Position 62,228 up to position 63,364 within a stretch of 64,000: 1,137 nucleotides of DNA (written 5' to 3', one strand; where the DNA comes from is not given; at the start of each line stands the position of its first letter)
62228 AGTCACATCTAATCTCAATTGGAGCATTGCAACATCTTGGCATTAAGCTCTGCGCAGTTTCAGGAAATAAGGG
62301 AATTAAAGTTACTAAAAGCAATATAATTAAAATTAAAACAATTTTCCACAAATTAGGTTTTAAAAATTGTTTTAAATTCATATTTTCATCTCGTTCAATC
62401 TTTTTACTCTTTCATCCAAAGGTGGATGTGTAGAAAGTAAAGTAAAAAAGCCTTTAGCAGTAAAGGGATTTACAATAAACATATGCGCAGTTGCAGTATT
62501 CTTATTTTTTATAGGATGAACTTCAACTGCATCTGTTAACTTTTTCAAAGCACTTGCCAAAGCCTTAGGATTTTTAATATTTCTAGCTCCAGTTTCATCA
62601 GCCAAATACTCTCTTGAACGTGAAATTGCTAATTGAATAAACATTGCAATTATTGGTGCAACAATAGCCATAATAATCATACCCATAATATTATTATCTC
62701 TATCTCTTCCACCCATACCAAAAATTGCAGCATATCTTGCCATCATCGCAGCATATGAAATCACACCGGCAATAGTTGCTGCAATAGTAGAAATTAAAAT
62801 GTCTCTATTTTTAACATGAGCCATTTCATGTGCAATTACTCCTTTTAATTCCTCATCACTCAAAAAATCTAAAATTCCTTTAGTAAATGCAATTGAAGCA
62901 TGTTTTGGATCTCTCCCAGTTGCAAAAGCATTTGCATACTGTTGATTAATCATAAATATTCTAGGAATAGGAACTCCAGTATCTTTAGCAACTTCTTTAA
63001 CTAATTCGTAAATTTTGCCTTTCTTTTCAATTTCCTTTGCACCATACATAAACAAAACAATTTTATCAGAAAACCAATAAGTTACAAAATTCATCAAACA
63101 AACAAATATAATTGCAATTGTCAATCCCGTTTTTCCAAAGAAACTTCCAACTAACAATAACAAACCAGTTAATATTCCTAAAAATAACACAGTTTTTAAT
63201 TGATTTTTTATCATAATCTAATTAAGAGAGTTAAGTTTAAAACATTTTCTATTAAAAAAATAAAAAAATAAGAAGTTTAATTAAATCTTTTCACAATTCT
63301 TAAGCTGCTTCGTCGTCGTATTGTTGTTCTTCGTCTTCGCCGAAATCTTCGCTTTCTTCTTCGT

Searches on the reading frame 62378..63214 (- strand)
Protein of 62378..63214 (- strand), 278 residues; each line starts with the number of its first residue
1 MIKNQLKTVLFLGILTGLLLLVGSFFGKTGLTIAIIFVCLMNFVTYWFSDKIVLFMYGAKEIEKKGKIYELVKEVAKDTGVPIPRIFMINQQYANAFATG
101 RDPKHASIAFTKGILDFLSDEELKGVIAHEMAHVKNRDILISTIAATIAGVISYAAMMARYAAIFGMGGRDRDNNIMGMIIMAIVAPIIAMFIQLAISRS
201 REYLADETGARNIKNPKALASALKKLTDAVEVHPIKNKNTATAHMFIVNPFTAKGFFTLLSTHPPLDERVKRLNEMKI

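Call 36: find_encoding_contigs(protein=window:62378-63214:-, flank=10000, max_places=3)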
Protein window:62378-63214:- (278 aa): 24 contigs read that carry it; 3 places shown.
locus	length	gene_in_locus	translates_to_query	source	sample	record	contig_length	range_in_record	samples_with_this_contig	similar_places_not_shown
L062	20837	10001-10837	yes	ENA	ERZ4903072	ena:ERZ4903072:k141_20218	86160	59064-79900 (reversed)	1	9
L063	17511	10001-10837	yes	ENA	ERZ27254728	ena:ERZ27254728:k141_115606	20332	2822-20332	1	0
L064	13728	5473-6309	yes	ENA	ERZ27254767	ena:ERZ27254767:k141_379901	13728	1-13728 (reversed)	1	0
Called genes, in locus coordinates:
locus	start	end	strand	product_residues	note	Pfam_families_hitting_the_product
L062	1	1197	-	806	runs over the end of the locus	PF03104:DNA_pol_B_exo1, PF10108:DNA_pol_B_exo2, PF00136:DNA_pol_B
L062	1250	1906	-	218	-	PF12705:PDDEXK_1 (weak)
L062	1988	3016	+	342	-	PF00752:XPG_N, PF00867:XPG_I, PF01367:5_3_exonuc (weak)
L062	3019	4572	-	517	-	-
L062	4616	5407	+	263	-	PF25133:TYW2_N_2 (weak), PF02475:TRM5-TYW2_MTfase, PF13847:Methyltransf_31 (weak)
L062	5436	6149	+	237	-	PF09622:DUF2391 (weak)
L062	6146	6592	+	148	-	-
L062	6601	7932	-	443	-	PF01935:DUF87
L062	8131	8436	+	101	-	-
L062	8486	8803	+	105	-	-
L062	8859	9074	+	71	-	PF05154:TM2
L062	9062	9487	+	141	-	PF10825:DUF2752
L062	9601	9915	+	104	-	PF00313:CSD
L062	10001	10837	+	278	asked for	PF01435:Peptidase_M48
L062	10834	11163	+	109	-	-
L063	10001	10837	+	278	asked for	PF01435:Peptidase_M48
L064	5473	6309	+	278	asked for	PF01435:Peptidase_M48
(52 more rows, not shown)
